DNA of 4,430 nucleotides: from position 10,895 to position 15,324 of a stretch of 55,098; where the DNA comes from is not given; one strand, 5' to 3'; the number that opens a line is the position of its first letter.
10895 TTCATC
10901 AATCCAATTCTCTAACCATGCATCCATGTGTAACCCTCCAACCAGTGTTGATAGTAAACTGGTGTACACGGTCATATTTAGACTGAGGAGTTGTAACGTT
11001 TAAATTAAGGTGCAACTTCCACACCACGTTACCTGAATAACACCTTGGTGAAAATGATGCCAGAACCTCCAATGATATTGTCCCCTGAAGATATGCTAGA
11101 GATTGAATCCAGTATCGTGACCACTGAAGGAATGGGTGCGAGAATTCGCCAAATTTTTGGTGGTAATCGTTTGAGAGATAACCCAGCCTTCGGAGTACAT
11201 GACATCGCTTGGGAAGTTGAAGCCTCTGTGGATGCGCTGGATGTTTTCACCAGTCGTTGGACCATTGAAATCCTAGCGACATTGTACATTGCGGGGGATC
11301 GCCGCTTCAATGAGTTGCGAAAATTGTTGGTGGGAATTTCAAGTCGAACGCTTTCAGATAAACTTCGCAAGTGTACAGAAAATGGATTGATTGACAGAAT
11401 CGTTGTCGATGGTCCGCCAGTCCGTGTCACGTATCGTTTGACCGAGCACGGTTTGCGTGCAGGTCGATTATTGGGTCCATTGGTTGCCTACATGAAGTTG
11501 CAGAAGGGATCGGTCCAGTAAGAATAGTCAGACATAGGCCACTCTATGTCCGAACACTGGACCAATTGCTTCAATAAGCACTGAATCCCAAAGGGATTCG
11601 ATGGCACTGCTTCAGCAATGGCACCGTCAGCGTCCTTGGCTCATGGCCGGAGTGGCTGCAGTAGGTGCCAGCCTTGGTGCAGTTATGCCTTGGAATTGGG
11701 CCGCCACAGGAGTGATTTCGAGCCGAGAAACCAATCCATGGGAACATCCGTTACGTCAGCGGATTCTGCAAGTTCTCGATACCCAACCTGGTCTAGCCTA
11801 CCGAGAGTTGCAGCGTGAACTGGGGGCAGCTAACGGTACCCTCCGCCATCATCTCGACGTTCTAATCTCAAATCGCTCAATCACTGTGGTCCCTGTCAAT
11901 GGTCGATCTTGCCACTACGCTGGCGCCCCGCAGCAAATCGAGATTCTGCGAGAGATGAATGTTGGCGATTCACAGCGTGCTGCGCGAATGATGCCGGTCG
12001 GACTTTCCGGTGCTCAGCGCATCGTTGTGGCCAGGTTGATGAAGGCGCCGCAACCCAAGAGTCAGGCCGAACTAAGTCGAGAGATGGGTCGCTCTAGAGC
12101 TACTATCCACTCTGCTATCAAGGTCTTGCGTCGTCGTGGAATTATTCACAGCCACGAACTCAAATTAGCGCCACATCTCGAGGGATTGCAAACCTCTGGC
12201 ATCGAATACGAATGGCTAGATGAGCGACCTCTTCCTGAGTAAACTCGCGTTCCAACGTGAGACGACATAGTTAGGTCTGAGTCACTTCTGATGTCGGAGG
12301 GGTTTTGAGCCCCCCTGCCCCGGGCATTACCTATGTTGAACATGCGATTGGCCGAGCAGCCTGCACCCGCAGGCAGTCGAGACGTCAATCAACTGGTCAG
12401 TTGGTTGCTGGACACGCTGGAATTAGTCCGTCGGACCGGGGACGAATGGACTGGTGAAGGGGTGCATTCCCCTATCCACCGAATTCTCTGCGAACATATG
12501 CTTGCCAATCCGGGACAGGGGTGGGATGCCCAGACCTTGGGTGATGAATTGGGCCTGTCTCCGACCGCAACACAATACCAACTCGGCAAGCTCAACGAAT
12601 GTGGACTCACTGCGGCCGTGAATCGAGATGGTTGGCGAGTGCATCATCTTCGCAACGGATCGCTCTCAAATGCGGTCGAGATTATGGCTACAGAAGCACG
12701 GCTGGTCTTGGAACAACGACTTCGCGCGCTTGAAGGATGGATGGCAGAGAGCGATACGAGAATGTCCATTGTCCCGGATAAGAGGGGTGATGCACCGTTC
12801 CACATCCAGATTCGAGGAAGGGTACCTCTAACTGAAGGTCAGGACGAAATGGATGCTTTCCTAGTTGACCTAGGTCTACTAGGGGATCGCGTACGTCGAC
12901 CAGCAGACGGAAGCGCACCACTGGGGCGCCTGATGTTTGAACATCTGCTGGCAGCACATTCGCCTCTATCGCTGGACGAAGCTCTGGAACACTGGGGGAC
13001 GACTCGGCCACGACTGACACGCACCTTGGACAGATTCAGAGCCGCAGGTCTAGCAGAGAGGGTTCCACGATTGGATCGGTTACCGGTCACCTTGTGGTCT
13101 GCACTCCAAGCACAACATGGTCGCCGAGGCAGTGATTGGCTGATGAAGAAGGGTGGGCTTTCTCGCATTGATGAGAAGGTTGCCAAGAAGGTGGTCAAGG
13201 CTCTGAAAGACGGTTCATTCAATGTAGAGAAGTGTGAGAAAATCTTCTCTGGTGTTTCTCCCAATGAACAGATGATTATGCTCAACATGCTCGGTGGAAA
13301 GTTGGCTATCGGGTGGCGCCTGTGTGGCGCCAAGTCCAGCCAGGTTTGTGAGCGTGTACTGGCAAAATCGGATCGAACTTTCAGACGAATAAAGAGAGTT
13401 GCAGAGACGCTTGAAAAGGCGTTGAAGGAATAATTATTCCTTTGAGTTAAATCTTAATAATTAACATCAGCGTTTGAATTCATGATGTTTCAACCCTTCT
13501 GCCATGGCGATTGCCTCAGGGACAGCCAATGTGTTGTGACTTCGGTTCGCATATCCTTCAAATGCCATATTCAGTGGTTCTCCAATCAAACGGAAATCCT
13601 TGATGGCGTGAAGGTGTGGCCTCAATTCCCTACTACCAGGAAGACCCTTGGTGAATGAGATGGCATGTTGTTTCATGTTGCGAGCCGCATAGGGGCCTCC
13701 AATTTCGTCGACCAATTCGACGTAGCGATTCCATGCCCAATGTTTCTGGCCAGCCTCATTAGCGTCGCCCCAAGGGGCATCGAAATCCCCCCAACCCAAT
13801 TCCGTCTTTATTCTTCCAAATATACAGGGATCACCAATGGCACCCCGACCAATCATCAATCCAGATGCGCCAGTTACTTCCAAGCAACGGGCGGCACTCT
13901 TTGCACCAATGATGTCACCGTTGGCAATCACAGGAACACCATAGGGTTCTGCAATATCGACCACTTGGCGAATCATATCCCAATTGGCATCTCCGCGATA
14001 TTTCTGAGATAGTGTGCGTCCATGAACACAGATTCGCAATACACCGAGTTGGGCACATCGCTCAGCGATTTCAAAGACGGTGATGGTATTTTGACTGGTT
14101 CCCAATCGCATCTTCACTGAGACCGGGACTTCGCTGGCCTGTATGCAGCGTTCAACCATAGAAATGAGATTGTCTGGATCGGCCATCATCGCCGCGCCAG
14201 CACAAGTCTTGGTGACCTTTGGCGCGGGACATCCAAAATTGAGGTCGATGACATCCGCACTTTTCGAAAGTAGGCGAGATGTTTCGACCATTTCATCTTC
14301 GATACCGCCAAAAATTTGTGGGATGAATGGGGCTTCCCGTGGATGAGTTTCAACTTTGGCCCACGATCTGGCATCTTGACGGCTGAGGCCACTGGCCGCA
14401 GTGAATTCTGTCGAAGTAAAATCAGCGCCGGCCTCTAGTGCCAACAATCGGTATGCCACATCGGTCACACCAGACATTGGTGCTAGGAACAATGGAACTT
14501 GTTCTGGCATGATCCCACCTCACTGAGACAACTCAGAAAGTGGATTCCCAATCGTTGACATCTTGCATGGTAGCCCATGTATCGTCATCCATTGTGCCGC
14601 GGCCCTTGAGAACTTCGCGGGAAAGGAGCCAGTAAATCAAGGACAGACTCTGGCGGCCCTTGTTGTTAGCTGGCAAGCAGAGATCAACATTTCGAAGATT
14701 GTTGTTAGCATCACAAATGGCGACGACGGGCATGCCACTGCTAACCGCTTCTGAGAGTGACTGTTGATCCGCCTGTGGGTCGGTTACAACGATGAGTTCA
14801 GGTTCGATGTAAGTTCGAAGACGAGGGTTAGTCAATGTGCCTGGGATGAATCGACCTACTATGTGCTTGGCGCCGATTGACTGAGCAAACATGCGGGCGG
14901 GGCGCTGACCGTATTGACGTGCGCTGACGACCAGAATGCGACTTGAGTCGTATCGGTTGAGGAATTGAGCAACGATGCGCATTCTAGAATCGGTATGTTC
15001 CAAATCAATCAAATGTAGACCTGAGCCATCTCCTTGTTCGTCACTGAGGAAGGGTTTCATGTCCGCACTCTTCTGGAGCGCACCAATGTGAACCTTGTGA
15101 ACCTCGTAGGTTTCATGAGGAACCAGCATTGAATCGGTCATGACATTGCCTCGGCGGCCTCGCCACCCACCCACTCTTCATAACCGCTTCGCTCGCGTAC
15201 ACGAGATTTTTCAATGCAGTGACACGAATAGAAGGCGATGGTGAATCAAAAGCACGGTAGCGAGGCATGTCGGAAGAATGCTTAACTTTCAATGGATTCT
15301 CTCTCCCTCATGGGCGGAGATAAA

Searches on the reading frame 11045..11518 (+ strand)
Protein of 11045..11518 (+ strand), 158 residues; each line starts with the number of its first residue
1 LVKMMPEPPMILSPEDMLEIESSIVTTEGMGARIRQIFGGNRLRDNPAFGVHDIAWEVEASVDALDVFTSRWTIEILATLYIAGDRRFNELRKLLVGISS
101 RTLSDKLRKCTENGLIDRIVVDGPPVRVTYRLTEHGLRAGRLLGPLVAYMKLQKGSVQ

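Call 20: search_protein_families(library=pfam, proteins=[window:11045-11518:+], max_evalue=0.001)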
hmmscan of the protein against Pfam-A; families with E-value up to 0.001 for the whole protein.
window:11045-11518:+ (158 aa): 1 family
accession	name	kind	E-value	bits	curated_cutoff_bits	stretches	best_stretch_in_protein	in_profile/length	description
PF01638.23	HxlR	-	2.1e-17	63.2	20.8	1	68-149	2-82/91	HxlR-like helix-turn-helix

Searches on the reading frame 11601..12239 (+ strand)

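Call 20: search_protein_families(library=pfam, proteins=[window:11601-12239:+], max_evalue=0.001)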
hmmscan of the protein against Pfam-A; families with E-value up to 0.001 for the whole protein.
window:11601-12239:+ (213 aa): 12 families
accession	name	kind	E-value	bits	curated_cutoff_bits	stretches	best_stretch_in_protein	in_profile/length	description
PF13412.12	HTH_24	-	1.2e-11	44.4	21.9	2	51-90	4-43/48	Winged helix-turn-helix DNA-binding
PF12840.13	HTH_20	-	2e-11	44.1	27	1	49-88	3-42/51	Helix-turn-helix domain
PF12802.13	MarR_2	-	1.2e-07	32.2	27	1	134-182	2-50/61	MarR family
PF24266.1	HTH_HVO_0163_N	-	1.9e-07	31.5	31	1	52-107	4-59/70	HVO_0163, N-terminal HTH domain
PF08279.18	HTH_11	-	2.9e-07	30.7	25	1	142-182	5-46/55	HTH domain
PF01022.26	HTH_5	-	8.1e-07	29.3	22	0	50-88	2-39/47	Bacterial regulatory protein, arsR family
PF09339.16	HTH_IclR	-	8.6e-07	29.1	22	0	146-183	12-49/52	IclR helix-turn-helix domain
PF25213.1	HVO_A0261_N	-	3.8e-05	23.9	35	0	140-185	13-57/86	HVO_A0261 N-terminal domain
PF13730.12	HTH_36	-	0.00015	22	25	1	135-182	3-55/55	Helix-turn-helix domain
PF01047.28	MarR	-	0.00023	21.4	24.6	0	151-183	16-48/59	MarR family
PF00392.27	GntR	-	0.00026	21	27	0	155-185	27-57/64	Bacterial regulatory proteins, gntR family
PF25212.1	HVO_A0114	-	0.00027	21.1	27.6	0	143-186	27-70/84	HVO_A0114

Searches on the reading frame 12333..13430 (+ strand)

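Call 20: search_protein_families(library=pfam, proteins=[window:12333-13430:+], max_evalue=0.001)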
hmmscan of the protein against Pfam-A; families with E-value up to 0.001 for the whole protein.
window:12333-13430:+ (366 aa): 2 families
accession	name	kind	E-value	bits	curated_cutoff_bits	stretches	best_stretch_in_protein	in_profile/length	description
PF12802.13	MarR_2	-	3.8e-08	33.8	27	1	205-245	13-54/61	MarR family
PF13545.12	HTH_Crp_2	-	0.00021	21.6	27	0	220-243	31-55/70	Crp-like helix-turn-helix domain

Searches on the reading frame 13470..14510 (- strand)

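Call 20: search_protein_families(library=pfam, proteins=[window:13470-14510:-], max_evalue=0.001)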
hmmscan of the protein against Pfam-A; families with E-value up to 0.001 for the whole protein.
window:13470-14510:- (347 aa): 2 families
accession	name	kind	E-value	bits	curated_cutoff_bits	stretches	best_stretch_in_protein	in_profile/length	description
PF01207.24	Dus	-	2.8e-63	214.4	20.4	1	9-305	2-294/311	Dihydrouridine synthase (Dus)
PF01180.27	DHO_dh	-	3.3e-06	27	27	1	53-238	87-287/291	Dihydroorotate dehydrogenase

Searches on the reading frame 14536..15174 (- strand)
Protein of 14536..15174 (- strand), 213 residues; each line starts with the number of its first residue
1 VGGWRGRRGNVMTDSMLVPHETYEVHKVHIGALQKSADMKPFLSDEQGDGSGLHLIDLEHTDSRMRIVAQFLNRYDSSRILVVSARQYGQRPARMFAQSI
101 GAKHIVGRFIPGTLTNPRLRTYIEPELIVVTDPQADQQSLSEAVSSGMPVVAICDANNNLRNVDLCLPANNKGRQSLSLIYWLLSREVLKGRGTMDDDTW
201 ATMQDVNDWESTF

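Call 20: search_protein_families(library=pfam, proteins=[window:14536-15174:-], max_evalue=0.001)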
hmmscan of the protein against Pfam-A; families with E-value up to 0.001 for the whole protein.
window:14536-15174:- (213 aa): 1 family
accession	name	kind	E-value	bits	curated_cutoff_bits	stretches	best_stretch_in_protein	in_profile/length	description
PF00318.25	Ribosomal_S2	-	2.4e-22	79.7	26.1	2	124-191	149-216/216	Ribosomal protein S2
